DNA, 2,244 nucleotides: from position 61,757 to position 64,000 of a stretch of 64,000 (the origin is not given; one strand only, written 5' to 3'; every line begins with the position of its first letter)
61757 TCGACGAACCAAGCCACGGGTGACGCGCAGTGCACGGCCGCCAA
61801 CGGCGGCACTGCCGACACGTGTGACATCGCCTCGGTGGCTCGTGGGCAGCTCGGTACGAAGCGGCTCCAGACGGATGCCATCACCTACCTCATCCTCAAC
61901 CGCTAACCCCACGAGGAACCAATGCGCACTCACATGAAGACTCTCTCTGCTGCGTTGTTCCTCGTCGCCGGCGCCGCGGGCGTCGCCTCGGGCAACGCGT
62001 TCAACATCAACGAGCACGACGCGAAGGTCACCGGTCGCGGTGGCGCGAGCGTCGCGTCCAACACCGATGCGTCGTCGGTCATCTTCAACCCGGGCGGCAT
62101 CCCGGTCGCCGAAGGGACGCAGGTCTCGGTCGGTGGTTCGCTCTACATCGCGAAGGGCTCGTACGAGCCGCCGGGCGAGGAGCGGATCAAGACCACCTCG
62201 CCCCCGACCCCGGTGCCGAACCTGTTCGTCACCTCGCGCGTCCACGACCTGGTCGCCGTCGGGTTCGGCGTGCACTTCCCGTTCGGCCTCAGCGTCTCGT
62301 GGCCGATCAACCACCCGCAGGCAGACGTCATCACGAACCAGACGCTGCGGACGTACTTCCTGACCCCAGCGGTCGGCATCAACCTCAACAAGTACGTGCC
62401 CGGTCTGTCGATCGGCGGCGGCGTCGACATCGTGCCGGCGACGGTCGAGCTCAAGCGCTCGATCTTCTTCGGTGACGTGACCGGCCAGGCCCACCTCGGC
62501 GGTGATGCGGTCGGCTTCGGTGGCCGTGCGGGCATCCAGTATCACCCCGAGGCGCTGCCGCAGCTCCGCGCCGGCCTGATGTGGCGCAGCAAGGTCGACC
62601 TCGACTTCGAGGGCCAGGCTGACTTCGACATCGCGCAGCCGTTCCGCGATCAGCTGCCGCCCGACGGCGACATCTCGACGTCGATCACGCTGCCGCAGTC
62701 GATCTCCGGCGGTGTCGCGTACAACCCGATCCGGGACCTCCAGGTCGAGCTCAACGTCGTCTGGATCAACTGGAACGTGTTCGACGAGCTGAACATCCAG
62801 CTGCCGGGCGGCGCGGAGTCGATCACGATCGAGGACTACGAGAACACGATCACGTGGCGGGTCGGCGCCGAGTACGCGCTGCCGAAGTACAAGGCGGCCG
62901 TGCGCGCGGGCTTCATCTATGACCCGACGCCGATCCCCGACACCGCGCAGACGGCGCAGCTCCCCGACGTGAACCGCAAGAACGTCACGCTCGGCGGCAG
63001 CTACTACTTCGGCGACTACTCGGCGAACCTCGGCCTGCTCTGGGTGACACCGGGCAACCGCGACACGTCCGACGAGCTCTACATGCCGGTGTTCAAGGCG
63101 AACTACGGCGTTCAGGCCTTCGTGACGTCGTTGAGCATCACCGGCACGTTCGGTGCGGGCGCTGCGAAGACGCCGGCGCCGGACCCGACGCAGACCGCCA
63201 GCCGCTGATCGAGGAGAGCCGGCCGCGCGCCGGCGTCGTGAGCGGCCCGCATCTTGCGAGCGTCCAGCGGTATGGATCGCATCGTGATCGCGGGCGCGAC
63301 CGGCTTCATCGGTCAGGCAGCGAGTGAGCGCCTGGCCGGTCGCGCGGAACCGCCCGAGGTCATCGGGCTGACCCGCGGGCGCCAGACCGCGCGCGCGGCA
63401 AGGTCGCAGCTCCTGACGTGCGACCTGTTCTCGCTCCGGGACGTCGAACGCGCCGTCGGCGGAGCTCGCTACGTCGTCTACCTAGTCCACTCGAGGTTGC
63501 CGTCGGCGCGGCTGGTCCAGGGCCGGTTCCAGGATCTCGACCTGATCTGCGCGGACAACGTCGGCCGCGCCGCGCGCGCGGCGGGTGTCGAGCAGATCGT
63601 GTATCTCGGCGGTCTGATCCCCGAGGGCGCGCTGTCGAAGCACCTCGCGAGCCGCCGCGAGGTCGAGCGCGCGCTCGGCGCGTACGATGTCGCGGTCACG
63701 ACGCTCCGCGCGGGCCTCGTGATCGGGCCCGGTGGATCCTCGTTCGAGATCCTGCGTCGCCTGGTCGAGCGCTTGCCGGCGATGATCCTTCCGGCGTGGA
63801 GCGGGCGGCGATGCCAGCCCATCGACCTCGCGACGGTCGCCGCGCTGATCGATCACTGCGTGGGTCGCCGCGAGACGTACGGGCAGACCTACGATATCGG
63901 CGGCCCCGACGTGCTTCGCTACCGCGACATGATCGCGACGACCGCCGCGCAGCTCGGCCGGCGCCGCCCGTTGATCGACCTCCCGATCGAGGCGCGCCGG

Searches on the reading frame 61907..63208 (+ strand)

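Call 37: search_protein_families(library=pfam, proteins=[window:61907-63208:+], max_evalue=0.001)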
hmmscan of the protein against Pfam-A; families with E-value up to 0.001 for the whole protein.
window:61907-63208:+ (433 aa): 1 family
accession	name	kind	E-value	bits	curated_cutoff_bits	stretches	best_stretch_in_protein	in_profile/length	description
PF03349.22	Toluene_X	-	6.6e-42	143.9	29.7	1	22-370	3-371/421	Outer membrane protein transport protein (OMPP1/FadL/TodX)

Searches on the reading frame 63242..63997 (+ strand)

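Call 37: search_protein_families(library=pfam, proteins=[window:63242-63997:+], max_evalue=0.001)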
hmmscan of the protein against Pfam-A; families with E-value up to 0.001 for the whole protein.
window:63242-63997:+ (252 aa): 3 families
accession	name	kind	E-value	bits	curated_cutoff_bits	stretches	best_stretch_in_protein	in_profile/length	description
PF01370.27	Epimerase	-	1.8e-11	44.3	20.9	1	14-123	1-114/240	NAD dependent epimerase/dehydratase family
PF13460.12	NAD_binding_10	-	1.6e-07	31.8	27.2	1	18-125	1-99/184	NAD(P)H-binding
PF01073.25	3Beta_HSD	-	0.00065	19.2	22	0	15-122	1-114/280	3-beta hydroxysteroid dehydrogenase/isomerase family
